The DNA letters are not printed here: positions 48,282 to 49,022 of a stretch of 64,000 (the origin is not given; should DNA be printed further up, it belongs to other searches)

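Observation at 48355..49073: nrdR-nrdJ unit with an NrdR-like repressor in an archaeon, and inverted repeats overlapping the nrdR promoter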

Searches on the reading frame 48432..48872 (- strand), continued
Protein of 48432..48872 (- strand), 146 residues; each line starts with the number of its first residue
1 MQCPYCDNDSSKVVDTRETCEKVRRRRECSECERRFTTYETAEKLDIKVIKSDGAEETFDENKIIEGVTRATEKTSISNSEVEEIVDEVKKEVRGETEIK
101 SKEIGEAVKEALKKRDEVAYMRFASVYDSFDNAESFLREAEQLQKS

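Call 18: find_encoding_contigs(protein=P0016, flank=5000, max_places=2)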
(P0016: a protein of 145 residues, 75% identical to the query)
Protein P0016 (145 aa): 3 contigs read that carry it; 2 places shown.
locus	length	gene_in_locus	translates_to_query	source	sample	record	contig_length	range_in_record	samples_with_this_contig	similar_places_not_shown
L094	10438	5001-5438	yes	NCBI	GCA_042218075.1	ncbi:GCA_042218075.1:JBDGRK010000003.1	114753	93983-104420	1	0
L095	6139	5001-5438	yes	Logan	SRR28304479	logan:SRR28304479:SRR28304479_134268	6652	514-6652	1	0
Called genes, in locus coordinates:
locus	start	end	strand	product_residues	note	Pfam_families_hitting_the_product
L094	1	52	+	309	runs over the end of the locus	PF01758:SBF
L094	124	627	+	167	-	PF01936:NYN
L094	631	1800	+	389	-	PF00571:CBS, PF02482:Ribosomal_S30AE (weak)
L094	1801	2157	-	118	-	-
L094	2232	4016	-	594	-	PF01850:PIN (faint), PF00437:T2SSE (weak), PF00013:KH_1 (weak)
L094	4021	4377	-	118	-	-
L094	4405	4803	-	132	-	-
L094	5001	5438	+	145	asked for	PF22811:Zn_ribbon_NrdR, PF03477:ATP-cone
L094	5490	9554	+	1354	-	PF00317:Ribonuc_red_lgN, PF02867:Ribonuc_red_lgC, PF14890:Intein_splicing, PF14528:LAGLIDADG_3, PF12637:TSCPD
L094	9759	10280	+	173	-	PF01928:CYTH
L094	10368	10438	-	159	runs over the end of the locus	-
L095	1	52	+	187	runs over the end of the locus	?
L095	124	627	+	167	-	PF01936:NYN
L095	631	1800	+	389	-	PF00571:CBS, PF02482:Ribosomal_S30AE (weak)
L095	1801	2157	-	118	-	-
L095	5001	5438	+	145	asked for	PF22811:Zn_ribbon_NrdR, PF03477:ATP-cone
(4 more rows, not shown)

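Call 19: find_encoding_contigs(protein=P0047, flank=5000, max_places=1)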
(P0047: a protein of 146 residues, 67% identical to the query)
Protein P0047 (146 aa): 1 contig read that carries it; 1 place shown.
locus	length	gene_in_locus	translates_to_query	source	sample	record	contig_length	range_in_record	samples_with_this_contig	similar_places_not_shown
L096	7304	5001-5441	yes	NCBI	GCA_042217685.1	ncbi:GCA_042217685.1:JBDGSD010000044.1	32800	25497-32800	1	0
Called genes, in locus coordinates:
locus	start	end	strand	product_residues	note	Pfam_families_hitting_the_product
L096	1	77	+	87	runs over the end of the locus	-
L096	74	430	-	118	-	-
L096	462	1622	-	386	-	PF04087:DUF389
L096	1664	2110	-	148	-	-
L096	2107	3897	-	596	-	PF01850:PIN (weak), PF00437:T2SSE (weak), PF00013:KH_1 (weak)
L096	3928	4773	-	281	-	PF24409:wHTH-PRTase_assc (faint)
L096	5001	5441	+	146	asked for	PF22811:Zn_ribbon_NrdR, PF03477:ATP-cone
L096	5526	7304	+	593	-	PF00317:Ribonuc_red_lgN, PF02867:Ribonuc_red_lgC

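Call 20: find_encoding_contigs(protein=P0060, flank=5000, max_places=1)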
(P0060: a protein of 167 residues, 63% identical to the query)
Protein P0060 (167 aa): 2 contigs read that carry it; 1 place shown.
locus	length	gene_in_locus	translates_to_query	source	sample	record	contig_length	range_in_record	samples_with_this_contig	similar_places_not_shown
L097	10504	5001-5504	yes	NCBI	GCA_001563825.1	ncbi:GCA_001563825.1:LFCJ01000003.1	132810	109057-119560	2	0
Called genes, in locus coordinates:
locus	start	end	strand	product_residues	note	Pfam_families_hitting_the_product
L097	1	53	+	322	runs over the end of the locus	PF01758:SBF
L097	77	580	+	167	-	PF01936:NYN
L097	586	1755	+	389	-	PF00571:CBS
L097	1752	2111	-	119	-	-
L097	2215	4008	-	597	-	PF01850:PIN (weak), PF00437:T2SSE (weak), PF00013:KH_1 (weak)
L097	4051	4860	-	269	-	-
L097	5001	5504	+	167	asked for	PF22811:Zn_ribbon_NrdR, PF03477:ATP-cone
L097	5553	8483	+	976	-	PF00317:Ribonuc_red_lgN, PF02867:Ribonuc_red_lgC, PF12637:TSCPD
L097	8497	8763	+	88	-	-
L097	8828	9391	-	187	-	PF08774:VRR_NUC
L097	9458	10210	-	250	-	-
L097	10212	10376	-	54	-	-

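Call 21: find_encoding_contigs(protein=P0119, flank=5000, max_places=1)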
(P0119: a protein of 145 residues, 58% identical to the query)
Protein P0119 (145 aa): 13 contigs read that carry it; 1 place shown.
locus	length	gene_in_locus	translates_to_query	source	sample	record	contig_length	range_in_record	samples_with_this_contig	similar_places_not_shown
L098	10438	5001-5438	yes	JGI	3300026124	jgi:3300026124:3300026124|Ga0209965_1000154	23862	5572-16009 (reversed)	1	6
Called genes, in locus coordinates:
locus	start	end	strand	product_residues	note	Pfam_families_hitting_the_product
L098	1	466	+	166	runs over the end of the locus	PF01936:NYN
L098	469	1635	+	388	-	PF00571:CBS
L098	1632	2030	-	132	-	-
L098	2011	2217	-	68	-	PF04087:DUF389 (weak)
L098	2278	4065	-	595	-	PF01850:PIN (weak), PF00437:T2SSE (weak), PF00013:KH_1 (weak)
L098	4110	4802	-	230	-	-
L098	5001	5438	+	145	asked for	PF22811:Zn_ribbon_NrdR, PF03477:ATP-cone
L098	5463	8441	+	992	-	PF00317:Ribonuc_red_lgN, PF02867:Ribonuc_red_lgC, PF12637:TSCPD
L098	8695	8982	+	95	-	-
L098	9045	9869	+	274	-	-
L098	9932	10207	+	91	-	-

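Call 22: find_encoding_contigs(protein=P0083, flank=5000, max_places=1)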
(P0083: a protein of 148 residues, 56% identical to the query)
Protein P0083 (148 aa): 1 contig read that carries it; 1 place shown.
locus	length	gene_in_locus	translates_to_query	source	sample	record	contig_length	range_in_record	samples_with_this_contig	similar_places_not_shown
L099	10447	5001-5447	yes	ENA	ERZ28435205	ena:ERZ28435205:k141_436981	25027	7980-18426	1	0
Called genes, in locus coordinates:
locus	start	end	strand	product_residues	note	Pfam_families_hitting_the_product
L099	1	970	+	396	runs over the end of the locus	PF00571:CBS, PF02482:Ribosomal_S30AE (weak)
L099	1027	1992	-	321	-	PF04087:DUF389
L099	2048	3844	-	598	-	PF01850:PIN (weak), PF13638:PIN_4 (faint), PF00437:T2SSE, PF00013:KH_1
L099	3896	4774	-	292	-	-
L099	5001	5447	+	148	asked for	PF22811:Zn_ribbon_NrdR, PF03477:ATP-cone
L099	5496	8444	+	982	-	PF00317:Ribonuc_red_lgN, PF02867:Ribonuc_red_lgC, PF12637:TSCPD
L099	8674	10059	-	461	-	-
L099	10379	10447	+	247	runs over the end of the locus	-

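Call 28: search_solved_structures(query=window:48432-48872:-, show_alignments=2)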
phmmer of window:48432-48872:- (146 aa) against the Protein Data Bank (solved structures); distinct sequences matched with E-value up to 0.001: 5.
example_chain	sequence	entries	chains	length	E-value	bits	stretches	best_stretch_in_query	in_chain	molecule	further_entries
9fvr_A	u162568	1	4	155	1.2e-33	119.2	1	1-144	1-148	Transcriptional repressor NrdR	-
9fxk_A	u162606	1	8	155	1.2e-33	119.2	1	1-144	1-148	Transcriptional repressor NrdR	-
9gex_A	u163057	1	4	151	1.4e-33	119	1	1-143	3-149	Transcriptional repressor NrdR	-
9fzf_A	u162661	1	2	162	1.5e-33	118.9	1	1-144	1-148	Transcriptional repressor NrdR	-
7p37_A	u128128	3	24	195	1.4e-26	96.4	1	1-143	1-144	Transcriptional repressor NrdR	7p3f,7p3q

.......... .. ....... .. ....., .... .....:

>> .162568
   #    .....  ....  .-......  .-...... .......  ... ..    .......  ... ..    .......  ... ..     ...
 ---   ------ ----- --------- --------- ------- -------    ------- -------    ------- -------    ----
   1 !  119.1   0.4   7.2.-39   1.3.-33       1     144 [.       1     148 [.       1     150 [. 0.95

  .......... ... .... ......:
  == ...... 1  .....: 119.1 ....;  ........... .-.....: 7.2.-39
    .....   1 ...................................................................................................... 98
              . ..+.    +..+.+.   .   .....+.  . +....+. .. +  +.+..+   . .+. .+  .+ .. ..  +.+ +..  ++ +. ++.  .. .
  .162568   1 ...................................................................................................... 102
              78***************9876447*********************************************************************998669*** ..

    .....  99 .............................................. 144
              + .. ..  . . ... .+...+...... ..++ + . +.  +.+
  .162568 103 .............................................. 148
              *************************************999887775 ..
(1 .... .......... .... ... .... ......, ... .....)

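Call 42: search_solved_structures(query=window:48432-48872:-, show_alignments=5, max_evalue=1e-20)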
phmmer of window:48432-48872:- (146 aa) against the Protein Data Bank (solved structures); distinct sequences matched with E-value up to 1e-20: 5.
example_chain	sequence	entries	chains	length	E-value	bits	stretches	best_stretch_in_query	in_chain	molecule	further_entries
9fvr_A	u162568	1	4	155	1.2e-33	119.2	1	1-144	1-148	Transcriptional repressor NrdR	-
9fxk_A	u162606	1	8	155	1.2e-33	119.2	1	1-144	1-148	Transcriptional repressor NrdR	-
9gex_A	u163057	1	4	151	1.4e-33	119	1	1-143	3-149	Transcriptional repressor NrdR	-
9fzf_A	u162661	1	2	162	1.5e-33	118.9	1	1-144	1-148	Transcriptional repressor NrdR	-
7p37_A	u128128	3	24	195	1.4e-26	96.4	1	1-143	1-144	Transcriptional repressor NrdR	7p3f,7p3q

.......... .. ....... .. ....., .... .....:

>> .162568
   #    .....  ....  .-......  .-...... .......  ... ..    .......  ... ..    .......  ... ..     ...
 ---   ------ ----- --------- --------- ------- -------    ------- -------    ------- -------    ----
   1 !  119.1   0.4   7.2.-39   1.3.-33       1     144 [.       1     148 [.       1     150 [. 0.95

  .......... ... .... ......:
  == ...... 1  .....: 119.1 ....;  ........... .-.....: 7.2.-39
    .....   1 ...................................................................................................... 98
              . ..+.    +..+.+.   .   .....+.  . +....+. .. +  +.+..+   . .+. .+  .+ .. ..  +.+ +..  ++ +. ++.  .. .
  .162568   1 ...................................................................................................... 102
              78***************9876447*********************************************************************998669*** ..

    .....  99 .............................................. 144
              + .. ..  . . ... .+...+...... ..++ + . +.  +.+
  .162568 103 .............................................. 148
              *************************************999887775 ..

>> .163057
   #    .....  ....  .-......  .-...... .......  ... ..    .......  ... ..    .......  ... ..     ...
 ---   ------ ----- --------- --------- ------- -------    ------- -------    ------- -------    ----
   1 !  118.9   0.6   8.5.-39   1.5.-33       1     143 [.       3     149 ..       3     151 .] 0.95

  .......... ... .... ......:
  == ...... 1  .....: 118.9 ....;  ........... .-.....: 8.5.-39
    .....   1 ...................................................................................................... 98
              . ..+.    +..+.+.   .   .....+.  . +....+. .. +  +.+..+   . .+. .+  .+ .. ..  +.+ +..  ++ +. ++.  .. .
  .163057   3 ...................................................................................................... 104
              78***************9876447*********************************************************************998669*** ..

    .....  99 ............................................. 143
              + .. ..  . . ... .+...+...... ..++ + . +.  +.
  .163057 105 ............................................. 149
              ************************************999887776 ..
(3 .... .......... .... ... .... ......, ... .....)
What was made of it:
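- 48432..48872 (-): nrdR coding sequence (146 aa): Zn-ribbon residues 1-40, ATP-cone residues 47-131. Matches E. coli NrdR (9fvr, E=1e-33) and S. coelicolor NrdR (7p37, E=1e-26) (calls 28, 42).
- On NrdR transcriptional repressor (TIGR00244 / COG1327): K51, E57, F59, K63, F123, V126 and Y127 are present (call 42).
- Closest known: Streptomyces coelicolor nrdRJ operon and its NrdR operator. Different: The interdomain linker of the protein has E. coli-like length (7 residues), not the 4 residues of S. coelicolor (call 42).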

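Call 44: search_dna_similar(query=window:48432-48872:-, collection=plasmids, mode=protein, max_rows=40, max_evalue=1e-8)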
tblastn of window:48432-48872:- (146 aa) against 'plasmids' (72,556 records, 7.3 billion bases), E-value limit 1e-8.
Records with a match: 52; places in all: 53; records where one place covers at least 80% of the query: 52.
Best place of each record, by identity: <60% 52.
By first word of the organism name: Escherichia 5; Acinetobacter 4; Sinorhizobium 4; Proteus 2; Listeria 2; Halomicrobium 2; Halorubrum 2; Ralstonia 2; Acetoanaerobium 1; Salmonella 1; and 27 more.
By predicted mobility (MOB-suite, as given by PLSDB): non-mobilizable 43; mobilizable 6; conjugative 3.
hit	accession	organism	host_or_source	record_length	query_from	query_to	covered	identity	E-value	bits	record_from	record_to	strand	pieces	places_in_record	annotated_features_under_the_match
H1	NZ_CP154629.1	Acetoanaerobium noterae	cell culture,Sludge of a digestion ...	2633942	1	143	98%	47.6%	8e-24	102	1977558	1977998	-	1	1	none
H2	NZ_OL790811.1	Proteus mirabilis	-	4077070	1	144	99%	46.6%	1e-21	97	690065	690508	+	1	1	none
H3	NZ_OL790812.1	Proteus mirabilis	-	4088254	1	144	99%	46.6%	1e-21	97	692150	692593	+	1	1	none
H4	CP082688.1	Salmonella enterica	ground turkey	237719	1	144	99%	45.9%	7e-21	94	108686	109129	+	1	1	nrdR: transcriptional regulator NrdR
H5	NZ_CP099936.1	Vibrio parahaemolyticus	Anadara tuberculosa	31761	1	144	99%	45.3%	6e-23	100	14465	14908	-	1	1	nrdR: transcriptional regulator NrdR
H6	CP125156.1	Klebsiella pneumoniae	-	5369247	1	144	99%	45.3%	7e-20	91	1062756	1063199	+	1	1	nrdR: transcriptional regulator NrdR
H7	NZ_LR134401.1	Listeria monocytogenes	Homo sapiens,Vein blood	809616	1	143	98%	45.6%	2e-16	81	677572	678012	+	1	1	nrdR: transcriptional regulator NrdR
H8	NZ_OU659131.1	Providencia alcalifaciens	Canis lupus familiaris,intestine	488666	1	144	99%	44.6%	4e-21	95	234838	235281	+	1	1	nrdR: transcriptional regulator NrdR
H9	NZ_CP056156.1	Enterobacter hormaechei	culture,Wastewater influent sample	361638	1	144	99%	44.6%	3e-20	93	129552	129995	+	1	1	nrdR: transcriptional regulator NrdR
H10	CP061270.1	Escherichia coli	Sheep,cell culture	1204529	1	144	99%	44.6%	7e-20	92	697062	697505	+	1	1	nrdR: transcriptional regulator NrdR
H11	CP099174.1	Escherichia coli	culture,Pooled soil sample collected ...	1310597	1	144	99%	44.6%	7e-20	92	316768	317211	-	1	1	nrdR: transcriptional regulator NrdR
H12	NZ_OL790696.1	Escherichia coli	-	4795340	1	144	99%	44.6%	7e-20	92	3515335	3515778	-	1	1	none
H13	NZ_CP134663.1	Escherichia coli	Larus michahellis,bacteria,cloaca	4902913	1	144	99%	44.6%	7e-20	92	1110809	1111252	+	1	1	none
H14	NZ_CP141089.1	Escherichia coli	Homo sapiens,Infected Human Urine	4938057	1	144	99%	44.6%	7e-20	92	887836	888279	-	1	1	none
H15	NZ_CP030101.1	Listeria monocytogenes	Environment,water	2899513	1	143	98%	44.9%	1e-15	79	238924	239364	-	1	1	none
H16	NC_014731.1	Halogeometricum borinquense DSM 11551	-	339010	1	143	98%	44.9%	4e-15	78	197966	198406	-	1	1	nrdR: transcriptional regulator NrdR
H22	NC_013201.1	Halomicrobium mukohataei DSM 12286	-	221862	1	139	95%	44.1%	1e-16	82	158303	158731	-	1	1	nrdR: transcriptional regulator NrdR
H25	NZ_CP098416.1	Halorubrum hochsteinianum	cell culture,underground brine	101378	1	139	95%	43.4%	6e-16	80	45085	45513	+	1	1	nrdR: transcriptional regulator NrdR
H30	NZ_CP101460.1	Natrononativus amylolyticus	cell culture,sediment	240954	1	146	100%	39.3%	5e-14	75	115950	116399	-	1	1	nrdR: transcriptional regulator NrdR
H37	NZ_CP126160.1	Halobaculum halobium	cell culture,sediment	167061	1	139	95%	39.9%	5e-16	81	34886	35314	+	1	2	nrdR: transcriptional regulator NrdR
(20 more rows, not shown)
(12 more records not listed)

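Call 45: get_annotated_region(hit=H16, flank=2500)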
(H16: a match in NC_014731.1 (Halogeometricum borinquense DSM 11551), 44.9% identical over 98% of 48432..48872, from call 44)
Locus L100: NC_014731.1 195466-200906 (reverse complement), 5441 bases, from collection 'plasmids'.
description: Halogeometricum borinquense DSM 11551 plasmid pHBOR02, complete sequence
organism: Halogeometricum borinquense DSM 11551 (NCBI taxid 469382)
taxonomy: Archaea; Euryarchaeota; Halobacteria; Halobacteriales; Haloferacaceae; Halogeometricum; Halogeometricum borinquense; Halogeometricum borinquense DSM 11551
host: -; source: -; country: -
typing (MOB-suite, as given by PLSDB): non-mobilizable
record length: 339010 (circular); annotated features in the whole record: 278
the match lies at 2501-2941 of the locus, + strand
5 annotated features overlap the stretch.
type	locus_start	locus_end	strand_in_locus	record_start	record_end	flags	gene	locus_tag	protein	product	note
CDS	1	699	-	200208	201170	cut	-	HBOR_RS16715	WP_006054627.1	phosphotransferase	-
CDS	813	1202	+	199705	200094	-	-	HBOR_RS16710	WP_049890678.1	hypothetical protein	-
CDS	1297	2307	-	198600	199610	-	-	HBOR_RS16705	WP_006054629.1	sodium:calcium antiporter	-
CDS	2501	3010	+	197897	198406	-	nrdR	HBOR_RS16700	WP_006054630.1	transcriptional regulator NrdR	GO:0006355 - regulation of DNA-templated transcription [Evidence IEA]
CDS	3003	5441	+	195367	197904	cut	-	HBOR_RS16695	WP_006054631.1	ribonucleoside-diphosphate reductase subunit alpha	GO:0006260 - DNA replication [Evidence IEA]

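Call 46: get_annotated_region(hit=H22, flank=2500)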
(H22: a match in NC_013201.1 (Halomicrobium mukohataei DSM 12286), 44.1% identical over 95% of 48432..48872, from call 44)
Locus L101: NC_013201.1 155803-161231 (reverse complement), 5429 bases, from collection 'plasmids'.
description: Halomicrobium mukohataei DSM 12286 plasmid pHmuk01, complete sequence
organism: Halomicrobium mukohataei DSM 12286 (NCBI taxid 485914)
taxonomy: Archaea; Euryarchaeota; Halobacteria; Halobacteriales; Haloarculaceae; Halomicrobium; Halomicrobium mukohataei; Halomicrobium mukohataei DSM 12286
host: -; source: -; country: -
typing (MOB-suite, as given by PLSDB): non-mobilizable
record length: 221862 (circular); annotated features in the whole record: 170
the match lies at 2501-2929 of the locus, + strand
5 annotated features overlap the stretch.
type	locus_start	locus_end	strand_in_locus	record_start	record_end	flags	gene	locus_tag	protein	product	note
CDS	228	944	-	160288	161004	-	-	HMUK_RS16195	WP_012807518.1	hypothetical protein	-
CDS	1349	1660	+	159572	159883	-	-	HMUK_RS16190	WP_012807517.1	AzlD domain-containing protein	-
CDS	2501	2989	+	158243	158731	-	nrdR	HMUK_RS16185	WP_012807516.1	transcriptional regulator NrdR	GO:0006355 - regulation of DNA-templated transcription [Evidence IEA]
CDS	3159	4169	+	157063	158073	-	-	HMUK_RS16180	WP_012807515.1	ribonucleotide-diphosphate reductase subunit beta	GO:0009263 - deoxyribonucleotide biosynthetic process [Evidence IEA]; GO:0006260 - DNA replication [Evidence IEA]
CDS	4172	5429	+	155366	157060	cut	-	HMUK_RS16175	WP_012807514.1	ribonucleoside-diphosphate reductase subunit alpha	-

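Call 47: get_annotated_region(hit=H25, flank=2500)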
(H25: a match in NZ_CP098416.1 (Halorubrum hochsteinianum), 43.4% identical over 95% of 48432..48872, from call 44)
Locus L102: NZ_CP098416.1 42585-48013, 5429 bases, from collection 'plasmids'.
description: Halorubrum hochsteinianum strain 1-13-28 plasmid unnamed1, complete sequence
organism: Halorubrum hochsteinianum (NCBI taxid 2949307)
taxonomy: Archaea; Euryarchaeota; Halobacteria; Halobacteriales; Haloferacaceae; Halorubrum; Halorubrum hochsteinianum
host: -; source: cell culture,underground brine; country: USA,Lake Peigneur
typing (MOB-suite, as given by PLSDB): non-mobilizable; mating-pair formation MPF_T
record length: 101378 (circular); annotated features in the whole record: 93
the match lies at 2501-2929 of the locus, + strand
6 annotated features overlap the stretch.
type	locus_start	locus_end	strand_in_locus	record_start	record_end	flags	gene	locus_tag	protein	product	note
CDS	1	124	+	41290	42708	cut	-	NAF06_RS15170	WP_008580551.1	hypothetical protein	-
CDS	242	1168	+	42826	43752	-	-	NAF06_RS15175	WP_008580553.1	transcription initiation factor IIB family protein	-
CDS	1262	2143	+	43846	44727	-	-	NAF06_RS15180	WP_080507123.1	hypothetical protein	-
CDS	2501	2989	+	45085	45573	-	nrdR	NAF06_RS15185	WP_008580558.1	transcriptional regulator NrdR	GO:0006355 - regulation of DNA-templated transcription [Evidence IEA]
CDS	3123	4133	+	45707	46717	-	-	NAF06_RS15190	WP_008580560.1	ribonucleotide-diphosphate reductase subunit beta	GO:0009263 - deoxyribonucleotide biosynthetic process [Evidence IEA]; GO:0006260 - DNA replication [Evidence IEA]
CDS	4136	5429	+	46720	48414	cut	-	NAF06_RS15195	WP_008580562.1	ribonucleoside-diphosphate reductase subunit alpha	-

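Call 48: get_annotated_region(hit=H30, flank=2500)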
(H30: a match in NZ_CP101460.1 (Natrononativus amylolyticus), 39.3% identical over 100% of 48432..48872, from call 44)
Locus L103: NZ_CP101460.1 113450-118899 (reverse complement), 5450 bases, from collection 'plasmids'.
description: Natrononativus amylolyticus strain CGA73 plasmid unnamed2, complete sequence
organism: Natrononativus amylolyticus (NCBI taxid 2963434)
taxonomy: Archaea; Euryarchaeota; Halobacteria; Halobacteriales; Natrialbaceae; Natrononativus; Natrononativus amylolyticus
host: -; source: cell culture,sediment; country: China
typing (MOB-suite, as given by PLSDB): non-mobilizable
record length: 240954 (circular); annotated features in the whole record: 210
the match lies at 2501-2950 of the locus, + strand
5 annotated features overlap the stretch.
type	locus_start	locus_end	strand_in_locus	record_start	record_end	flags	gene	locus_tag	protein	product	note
CDS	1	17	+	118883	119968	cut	-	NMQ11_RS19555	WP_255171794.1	DUF354 domain-containing protein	-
CDS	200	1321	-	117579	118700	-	-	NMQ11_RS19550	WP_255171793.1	recombinase XerD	-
CDS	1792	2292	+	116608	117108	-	-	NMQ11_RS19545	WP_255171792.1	acyl-CoA thioesterase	-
CDS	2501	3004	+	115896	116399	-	nrdR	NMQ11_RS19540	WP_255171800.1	transcriptional regulator NrdR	GO:0006355 - regulation of DNA-templated transcription [Evidence IEA]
CDS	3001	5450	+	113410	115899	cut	-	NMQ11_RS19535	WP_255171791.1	ribonucleoside-diphosphate reductase subunit alpha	GO:0006260 - DNA replication [Evidence IEA]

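Call 49: get_annotated_region(hit=H37, flank=2500)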
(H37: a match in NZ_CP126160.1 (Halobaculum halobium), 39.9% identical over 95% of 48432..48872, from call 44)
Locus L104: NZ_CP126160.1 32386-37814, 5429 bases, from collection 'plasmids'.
description: Halobaculum sp. SYNS20 plasmid unnamed2, complete sequence
organism: Halobaculum halobium (NCBI taxid 3032281)
taxonomy: Archaea; Euryarchaeota; Halobacteria; Halobacteriales; Haloferacaceae; Halobaculum; Halobaculum halobium
host: -; source: cell culture,sediment; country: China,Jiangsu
typing (MOB-suite, as given by PLSDB): non-mobilizable; mating-pair formation MPF_T
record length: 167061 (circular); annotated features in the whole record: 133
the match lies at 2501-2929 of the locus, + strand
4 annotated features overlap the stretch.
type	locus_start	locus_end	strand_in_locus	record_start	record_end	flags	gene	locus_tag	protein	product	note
CDS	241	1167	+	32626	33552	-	-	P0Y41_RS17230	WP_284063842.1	transcription initiation factor IIB family protein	-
CDS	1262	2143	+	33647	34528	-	-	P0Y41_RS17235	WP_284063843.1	hypothetical protein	-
CDS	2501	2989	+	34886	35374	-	nrdR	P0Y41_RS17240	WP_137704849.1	transcriptional regulator NrdR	GO:0006355 - regulation of DNA-templated transcription [Evidence IEA]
CDS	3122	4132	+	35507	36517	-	-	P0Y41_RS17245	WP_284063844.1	ribonucleotide-diphosphate reductase subunit beta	GO:0009263 - deoxyribonucleotide biosynthetic process [Evidence IEA]; GO:0006260 - DNA replication [Evidence IEA]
